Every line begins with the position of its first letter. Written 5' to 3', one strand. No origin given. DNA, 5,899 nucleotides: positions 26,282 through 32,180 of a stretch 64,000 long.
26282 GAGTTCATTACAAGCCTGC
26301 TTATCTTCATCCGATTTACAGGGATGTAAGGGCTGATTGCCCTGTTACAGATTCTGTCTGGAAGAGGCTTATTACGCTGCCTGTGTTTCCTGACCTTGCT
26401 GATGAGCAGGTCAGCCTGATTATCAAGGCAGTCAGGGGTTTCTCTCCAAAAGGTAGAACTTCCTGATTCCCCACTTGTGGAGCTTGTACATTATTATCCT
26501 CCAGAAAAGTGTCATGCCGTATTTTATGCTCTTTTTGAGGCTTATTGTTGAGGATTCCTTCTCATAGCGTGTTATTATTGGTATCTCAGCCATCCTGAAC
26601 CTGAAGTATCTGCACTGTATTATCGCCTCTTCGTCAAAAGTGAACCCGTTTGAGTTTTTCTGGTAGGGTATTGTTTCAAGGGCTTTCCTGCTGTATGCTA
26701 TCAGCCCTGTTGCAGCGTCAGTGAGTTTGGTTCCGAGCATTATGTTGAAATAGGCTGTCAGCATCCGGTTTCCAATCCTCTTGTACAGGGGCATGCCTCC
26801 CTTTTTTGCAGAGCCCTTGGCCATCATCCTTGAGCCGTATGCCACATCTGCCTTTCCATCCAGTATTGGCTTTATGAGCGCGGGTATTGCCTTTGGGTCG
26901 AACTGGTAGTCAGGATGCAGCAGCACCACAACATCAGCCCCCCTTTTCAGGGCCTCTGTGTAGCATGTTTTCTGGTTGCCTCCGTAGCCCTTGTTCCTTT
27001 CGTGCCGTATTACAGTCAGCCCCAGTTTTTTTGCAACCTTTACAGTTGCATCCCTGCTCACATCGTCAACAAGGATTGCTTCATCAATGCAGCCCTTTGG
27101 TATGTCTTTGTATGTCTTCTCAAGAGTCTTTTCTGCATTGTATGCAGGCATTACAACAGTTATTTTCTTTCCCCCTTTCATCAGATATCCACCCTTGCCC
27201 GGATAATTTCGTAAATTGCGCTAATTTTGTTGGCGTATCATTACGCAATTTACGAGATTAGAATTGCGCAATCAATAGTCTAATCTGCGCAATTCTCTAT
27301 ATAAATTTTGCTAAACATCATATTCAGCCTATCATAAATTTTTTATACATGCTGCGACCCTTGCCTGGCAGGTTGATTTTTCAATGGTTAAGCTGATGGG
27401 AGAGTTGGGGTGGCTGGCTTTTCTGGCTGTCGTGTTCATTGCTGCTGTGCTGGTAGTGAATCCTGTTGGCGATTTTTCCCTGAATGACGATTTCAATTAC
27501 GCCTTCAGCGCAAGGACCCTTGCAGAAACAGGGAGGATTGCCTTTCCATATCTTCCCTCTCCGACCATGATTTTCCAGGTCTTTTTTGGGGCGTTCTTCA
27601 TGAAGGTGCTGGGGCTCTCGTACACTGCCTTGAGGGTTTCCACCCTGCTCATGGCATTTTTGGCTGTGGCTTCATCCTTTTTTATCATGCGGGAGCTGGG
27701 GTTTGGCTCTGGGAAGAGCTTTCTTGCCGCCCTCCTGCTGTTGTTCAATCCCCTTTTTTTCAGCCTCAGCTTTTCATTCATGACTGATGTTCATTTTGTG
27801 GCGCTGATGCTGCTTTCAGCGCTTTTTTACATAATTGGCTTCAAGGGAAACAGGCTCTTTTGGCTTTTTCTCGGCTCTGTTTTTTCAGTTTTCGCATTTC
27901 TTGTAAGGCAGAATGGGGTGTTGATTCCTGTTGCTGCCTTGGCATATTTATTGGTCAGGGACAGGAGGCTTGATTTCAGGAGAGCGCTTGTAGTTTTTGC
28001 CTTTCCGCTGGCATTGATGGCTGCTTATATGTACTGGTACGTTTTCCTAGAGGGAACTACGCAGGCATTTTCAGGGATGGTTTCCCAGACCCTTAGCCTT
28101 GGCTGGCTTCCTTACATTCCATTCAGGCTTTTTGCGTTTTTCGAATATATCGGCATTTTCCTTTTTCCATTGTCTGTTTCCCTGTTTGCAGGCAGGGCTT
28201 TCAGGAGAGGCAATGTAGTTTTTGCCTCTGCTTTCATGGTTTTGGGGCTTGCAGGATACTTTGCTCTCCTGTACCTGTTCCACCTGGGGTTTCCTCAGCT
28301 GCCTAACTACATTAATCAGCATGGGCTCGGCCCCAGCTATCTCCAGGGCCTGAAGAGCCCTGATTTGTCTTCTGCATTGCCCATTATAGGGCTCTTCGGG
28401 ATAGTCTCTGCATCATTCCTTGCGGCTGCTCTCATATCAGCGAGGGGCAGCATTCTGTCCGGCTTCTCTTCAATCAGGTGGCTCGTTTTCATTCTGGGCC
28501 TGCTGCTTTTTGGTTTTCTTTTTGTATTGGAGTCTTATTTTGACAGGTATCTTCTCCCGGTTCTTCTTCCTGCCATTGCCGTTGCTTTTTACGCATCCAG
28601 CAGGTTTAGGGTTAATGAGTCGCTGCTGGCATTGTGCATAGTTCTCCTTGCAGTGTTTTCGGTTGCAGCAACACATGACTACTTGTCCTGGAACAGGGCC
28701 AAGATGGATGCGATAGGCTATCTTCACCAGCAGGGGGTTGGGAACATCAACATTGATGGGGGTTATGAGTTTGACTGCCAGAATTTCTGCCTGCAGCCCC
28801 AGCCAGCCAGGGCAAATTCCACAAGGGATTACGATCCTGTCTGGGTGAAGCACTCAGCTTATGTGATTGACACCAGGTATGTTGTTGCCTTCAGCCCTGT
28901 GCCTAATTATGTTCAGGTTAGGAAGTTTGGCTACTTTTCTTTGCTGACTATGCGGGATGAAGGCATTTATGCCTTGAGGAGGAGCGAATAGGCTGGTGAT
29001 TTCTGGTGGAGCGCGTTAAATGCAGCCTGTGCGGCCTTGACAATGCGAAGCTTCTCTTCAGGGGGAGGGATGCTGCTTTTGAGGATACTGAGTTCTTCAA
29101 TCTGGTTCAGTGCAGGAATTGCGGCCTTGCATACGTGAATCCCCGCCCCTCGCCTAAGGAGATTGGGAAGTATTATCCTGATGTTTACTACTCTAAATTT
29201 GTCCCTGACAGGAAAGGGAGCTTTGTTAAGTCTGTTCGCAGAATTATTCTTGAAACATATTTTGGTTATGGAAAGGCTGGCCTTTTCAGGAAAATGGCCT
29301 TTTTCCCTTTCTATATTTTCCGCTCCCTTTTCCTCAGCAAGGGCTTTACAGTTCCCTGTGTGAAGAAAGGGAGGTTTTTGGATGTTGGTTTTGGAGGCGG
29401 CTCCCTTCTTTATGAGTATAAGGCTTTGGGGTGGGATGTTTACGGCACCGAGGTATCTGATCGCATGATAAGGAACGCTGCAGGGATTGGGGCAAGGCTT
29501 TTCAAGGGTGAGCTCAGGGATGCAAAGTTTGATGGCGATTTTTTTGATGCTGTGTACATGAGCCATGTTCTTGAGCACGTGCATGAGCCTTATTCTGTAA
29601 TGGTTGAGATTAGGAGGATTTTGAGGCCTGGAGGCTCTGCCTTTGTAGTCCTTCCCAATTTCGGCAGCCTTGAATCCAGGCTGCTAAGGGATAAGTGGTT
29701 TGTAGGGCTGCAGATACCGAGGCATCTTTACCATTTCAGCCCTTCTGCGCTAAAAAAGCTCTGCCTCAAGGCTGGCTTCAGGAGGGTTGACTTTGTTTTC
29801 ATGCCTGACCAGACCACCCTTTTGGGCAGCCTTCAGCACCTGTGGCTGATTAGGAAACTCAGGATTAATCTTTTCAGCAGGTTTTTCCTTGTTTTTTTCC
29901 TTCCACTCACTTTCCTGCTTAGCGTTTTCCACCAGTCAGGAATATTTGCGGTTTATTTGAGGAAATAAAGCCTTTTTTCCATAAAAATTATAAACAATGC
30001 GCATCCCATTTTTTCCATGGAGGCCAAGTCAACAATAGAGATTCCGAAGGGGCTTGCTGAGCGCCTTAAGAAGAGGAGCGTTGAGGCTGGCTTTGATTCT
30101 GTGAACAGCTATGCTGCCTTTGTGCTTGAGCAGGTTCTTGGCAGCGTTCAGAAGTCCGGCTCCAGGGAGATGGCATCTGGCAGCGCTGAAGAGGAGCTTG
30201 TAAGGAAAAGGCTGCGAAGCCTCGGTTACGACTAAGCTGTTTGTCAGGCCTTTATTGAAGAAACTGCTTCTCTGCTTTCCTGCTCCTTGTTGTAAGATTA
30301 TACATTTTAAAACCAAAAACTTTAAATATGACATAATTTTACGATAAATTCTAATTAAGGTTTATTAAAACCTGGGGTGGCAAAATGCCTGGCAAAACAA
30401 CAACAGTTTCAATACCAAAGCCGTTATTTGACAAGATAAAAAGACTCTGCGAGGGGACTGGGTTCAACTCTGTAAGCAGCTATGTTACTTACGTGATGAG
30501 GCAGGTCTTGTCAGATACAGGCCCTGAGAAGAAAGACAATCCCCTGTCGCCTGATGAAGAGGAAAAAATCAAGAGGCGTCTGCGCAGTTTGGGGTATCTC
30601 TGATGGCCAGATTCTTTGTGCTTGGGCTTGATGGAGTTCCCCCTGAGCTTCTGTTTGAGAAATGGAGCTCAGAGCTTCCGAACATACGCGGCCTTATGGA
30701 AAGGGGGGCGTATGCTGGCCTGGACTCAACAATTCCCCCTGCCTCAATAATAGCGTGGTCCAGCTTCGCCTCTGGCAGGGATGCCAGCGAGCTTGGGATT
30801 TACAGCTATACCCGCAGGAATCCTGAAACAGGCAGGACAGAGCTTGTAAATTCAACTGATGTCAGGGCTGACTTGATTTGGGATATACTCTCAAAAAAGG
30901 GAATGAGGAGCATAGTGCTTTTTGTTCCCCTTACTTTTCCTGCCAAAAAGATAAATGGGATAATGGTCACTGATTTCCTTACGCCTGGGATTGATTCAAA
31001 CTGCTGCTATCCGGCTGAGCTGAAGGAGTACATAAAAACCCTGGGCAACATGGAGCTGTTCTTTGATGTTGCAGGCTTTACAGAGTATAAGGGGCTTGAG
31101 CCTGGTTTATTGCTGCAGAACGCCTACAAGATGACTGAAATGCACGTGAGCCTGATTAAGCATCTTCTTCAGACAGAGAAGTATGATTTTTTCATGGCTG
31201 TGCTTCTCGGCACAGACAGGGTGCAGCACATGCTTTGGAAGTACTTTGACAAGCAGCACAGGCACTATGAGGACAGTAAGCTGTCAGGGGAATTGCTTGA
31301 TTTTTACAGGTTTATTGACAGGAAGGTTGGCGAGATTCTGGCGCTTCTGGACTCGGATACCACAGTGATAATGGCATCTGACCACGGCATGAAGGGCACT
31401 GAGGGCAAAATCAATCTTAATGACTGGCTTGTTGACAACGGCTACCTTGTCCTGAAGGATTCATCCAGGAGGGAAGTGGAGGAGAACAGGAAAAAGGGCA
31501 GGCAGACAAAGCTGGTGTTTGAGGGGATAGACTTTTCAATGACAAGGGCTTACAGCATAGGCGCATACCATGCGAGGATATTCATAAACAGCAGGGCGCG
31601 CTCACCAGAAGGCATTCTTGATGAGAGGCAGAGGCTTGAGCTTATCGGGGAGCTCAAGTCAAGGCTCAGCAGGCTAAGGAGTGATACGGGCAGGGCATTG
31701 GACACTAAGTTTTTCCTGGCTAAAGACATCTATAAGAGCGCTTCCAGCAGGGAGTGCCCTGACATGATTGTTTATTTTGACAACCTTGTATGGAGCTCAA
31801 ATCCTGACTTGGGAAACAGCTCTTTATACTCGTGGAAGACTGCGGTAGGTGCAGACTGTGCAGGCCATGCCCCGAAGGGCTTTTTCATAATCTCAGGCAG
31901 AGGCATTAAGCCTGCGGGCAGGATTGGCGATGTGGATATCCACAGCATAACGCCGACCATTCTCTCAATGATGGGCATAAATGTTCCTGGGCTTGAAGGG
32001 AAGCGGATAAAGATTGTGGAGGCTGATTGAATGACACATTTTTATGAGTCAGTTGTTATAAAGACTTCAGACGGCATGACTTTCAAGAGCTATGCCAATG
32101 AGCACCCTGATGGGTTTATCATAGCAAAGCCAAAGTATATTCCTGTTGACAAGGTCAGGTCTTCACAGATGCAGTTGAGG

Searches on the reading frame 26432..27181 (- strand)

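Call 23: search_protein_families(library=pfam, proteins=[window:26432-27181:-])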
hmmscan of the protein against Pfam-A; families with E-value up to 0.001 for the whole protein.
window:26432-27181:- (249 aa): 1 family
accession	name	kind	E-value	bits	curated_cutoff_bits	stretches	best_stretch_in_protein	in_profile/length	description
PF00535.33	Glycos_transf_2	-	2.3e-24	86.6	23.3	1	8-170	1-166/168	Glycosyl transferase family 2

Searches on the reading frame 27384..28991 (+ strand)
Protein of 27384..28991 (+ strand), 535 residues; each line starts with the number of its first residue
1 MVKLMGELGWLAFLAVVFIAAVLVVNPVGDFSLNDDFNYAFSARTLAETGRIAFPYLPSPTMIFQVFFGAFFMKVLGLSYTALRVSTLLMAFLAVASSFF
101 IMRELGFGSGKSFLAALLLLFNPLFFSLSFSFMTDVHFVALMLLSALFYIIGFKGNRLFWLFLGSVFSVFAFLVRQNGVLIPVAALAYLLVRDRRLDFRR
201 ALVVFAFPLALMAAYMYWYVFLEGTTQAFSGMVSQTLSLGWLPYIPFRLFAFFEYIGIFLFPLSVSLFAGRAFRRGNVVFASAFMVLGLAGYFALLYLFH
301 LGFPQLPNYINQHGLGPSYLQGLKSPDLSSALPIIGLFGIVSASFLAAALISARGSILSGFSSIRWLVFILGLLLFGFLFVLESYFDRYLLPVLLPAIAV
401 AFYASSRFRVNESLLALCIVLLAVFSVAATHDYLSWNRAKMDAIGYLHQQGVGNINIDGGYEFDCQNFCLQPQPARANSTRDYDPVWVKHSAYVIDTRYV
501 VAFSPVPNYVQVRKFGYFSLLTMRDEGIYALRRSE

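Call 13: search_protein_families(library=pfam, proteins=[window:27384-28991:+])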
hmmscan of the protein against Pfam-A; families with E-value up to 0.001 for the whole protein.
window:27384-28991:+ (535 aa): 1 family
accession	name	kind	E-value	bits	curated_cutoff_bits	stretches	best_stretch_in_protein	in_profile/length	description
PF13231.12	PMT_2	-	6.3e-12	46.4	26.1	1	67-218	8-160/160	Dolichyl-phosphate-mannose-protein mannosyltransferase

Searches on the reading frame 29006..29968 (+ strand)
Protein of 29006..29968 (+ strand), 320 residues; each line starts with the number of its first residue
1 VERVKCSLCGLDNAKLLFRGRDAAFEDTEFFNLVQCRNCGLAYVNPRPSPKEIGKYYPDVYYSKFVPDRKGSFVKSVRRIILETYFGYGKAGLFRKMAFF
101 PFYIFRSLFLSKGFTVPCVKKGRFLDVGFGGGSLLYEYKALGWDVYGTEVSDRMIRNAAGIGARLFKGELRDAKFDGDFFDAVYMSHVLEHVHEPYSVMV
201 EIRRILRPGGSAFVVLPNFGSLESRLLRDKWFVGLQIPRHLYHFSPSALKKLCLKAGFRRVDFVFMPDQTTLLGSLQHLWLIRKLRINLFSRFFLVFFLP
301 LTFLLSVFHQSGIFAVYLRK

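Call 23: search_protein_families(library=pfam, proteins=[window:29006-29968:+])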
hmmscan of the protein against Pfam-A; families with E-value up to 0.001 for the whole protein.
window:29006-29968:+ (320 aa): 7 families
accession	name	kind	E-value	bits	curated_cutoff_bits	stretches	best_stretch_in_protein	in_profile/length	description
PF13489.12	Methyltransf_23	-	1.6e-20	73.9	27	1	118-259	20-160/164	Methyltransferase domain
PF08241.18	Methyltransf_11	-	7e-18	65.5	21.2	1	125-213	1-94/95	Methyltransferase domain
PF13649.12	Methyltransf_25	-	3.7e-13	50.4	27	1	125-210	2-97/97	Methyltransferase domain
PF08242.18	Methyltransf_12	-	3.4e-11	44.2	30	1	125-210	1-96/98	Methyltransferase domain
PF07021.18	MetW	-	4.4e-09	36.7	21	1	122-226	14-119/193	Methionine biosynthesis protein MetW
PF13847.12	Methyltransf_31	-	1.4e-05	25.3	27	1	121-218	4-113/145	Methyltransferase domain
PF05219.18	DREV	-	0.00013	21.7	26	1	100-216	73-188/265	DREV methyltransferase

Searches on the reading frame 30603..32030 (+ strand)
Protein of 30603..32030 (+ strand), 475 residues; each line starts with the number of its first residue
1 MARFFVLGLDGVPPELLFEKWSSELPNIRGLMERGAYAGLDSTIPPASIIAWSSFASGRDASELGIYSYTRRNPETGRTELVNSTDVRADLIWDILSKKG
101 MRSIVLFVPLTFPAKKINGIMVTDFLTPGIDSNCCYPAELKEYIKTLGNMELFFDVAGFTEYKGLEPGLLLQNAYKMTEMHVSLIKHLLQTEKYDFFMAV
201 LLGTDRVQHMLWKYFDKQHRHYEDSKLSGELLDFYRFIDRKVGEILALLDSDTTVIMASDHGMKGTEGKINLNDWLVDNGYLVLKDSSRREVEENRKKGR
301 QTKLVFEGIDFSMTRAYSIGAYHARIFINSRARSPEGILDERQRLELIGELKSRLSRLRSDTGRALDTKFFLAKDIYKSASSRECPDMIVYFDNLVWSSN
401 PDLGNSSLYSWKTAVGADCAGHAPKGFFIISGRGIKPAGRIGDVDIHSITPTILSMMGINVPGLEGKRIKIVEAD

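Call 13: search_protein_families(library=pfam, proteins=[window:30603-32030:+])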
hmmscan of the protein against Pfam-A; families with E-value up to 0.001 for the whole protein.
window:30603-32030:+ (475 aa): 1 family
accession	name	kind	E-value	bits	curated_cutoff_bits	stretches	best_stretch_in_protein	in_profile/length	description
PF01663.27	Phosphodiest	-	2e-37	130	23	1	6-397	3-322/342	Type I phosphodiesterase / nucleotide pyrophosphatase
